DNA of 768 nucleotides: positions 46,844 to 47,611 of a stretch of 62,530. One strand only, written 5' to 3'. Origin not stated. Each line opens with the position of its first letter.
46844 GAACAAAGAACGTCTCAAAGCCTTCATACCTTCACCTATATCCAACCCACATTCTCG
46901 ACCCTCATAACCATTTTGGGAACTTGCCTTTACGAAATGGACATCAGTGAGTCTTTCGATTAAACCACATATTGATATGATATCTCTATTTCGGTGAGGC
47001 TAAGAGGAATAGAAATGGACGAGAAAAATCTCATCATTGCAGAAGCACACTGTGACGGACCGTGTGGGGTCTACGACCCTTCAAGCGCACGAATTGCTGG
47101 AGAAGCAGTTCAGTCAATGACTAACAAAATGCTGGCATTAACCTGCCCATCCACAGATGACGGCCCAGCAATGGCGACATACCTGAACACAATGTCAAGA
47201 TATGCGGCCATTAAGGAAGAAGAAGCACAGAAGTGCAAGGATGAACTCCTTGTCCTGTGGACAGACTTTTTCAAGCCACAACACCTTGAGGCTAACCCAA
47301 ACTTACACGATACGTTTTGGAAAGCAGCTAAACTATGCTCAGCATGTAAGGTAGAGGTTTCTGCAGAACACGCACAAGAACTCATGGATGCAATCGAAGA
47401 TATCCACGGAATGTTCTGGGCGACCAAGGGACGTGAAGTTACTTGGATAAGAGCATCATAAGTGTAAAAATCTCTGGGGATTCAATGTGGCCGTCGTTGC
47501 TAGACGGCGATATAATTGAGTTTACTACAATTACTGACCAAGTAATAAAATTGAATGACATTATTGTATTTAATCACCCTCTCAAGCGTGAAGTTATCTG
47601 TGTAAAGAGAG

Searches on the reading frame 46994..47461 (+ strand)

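Call 19: search_protein_families(library=pfam, proteins=[window:46994-47461:+], max_evalue=0.001)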
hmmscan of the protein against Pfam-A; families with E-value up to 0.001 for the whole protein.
window:46994-47461:+ (155 aa): 1 family
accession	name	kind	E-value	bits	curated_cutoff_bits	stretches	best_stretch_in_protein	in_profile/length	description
PF09055.16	Sod_Ni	-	1.3e-45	155.5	25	1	16-145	3-127/127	Nickel-containing superoxide dismutase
